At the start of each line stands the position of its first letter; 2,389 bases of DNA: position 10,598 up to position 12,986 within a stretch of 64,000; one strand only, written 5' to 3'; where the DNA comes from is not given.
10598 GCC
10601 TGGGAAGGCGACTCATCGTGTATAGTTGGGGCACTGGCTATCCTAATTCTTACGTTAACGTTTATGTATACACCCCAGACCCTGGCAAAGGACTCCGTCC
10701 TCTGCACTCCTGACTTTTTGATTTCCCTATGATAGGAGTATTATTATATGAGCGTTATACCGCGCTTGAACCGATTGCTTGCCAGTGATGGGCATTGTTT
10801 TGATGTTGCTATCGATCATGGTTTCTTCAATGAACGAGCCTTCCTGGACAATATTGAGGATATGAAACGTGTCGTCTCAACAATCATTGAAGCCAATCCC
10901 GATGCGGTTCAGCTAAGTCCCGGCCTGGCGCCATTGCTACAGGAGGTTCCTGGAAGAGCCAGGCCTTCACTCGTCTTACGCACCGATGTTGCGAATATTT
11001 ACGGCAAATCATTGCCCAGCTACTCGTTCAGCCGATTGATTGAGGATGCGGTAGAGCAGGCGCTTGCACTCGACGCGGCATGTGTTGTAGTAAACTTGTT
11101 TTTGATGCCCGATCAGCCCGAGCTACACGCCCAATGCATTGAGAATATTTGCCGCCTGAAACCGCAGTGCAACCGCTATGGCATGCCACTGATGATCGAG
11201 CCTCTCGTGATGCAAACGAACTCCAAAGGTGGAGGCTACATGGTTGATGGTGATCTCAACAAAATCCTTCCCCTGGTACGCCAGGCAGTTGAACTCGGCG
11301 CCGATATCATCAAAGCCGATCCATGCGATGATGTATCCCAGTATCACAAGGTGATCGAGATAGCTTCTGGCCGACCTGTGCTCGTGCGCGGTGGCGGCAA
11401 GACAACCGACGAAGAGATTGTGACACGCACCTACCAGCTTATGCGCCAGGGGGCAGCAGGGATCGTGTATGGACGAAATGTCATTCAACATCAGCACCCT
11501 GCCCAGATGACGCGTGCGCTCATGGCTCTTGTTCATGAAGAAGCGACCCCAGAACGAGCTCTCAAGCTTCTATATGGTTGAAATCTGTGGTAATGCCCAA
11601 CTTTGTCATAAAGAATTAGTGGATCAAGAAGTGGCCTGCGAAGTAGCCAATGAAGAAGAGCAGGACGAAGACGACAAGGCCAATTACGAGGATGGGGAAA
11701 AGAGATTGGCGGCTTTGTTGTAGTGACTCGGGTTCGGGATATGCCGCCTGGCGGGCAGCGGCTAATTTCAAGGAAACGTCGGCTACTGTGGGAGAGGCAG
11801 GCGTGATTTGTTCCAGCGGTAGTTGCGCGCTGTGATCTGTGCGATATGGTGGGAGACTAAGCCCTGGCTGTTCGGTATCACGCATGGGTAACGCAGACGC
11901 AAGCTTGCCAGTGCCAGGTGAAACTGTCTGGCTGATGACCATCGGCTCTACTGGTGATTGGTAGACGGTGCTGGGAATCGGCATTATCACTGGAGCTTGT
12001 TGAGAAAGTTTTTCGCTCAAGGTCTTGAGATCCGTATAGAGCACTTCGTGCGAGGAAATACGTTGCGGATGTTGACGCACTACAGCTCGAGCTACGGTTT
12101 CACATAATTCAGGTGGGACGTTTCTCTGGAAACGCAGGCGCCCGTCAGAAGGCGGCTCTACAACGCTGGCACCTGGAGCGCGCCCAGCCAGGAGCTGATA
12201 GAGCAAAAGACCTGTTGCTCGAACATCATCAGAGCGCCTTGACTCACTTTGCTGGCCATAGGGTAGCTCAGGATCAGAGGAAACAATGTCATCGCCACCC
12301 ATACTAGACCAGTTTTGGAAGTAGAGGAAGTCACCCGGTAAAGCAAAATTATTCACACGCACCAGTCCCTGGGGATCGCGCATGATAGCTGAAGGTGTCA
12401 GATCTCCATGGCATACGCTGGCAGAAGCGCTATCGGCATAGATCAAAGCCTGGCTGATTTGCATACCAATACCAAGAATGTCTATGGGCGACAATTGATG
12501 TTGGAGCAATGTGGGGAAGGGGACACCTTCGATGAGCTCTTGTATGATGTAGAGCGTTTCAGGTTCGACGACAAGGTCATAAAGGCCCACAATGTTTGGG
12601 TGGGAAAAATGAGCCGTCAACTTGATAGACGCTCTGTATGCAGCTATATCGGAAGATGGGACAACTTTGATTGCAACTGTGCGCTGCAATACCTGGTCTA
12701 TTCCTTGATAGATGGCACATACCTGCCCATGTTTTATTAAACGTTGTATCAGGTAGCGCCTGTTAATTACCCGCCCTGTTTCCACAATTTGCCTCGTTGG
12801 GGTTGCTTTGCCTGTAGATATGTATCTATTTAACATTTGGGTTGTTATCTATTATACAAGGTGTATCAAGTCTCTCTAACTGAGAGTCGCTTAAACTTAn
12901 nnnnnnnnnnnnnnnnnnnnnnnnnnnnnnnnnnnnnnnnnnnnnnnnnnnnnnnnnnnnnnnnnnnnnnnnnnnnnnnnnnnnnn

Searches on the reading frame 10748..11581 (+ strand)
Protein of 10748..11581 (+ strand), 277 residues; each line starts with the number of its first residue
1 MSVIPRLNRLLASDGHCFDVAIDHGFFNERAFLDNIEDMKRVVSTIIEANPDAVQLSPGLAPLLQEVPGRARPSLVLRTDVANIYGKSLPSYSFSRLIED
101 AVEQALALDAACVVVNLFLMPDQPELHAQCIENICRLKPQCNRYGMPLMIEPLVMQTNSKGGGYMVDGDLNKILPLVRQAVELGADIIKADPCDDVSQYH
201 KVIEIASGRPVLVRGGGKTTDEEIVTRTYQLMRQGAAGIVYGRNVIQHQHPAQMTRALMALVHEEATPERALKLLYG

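Call 78: search_protein_families(library=pfam, proteins=[window:10748-11581:+], max_evalue=0.0001)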
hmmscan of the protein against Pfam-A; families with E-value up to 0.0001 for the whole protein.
window:10748-11581:+ (277 aa): 1 family
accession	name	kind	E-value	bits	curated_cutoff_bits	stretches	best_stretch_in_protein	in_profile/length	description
PF01791.15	DeoC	-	1.1e-35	123.7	23.8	1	18-248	2-229/229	DeoC/LacD family aldolase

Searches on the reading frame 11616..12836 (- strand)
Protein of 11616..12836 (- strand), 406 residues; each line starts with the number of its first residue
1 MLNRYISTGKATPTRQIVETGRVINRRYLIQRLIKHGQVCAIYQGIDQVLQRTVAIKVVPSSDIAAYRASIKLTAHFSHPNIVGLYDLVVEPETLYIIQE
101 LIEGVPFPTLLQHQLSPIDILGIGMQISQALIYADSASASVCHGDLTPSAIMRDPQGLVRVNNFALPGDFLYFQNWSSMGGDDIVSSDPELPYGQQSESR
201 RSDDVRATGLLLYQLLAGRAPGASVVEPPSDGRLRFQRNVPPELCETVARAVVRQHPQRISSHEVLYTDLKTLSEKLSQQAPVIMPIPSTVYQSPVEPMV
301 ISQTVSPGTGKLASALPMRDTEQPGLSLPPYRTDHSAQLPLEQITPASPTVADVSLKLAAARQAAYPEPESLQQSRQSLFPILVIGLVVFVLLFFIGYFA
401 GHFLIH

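Call 79: search_protein_families(library=pfam, proteins=[window:11616-12836:-], max_evalue=0.0001)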
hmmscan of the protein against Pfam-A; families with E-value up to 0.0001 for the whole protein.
window:11616-12836:- (406 aa): 2 families
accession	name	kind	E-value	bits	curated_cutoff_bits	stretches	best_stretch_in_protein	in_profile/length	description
PF00069.31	Pkinase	-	1e-15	58.3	31.7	1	32-223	5-198/263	Protein kinase domain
PF07714.23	PK_Tyr_Ser-Thr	-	2.7e-11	43.7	23.1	1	32-170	5-152/258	Protein tyrosine and serine/threonine kinase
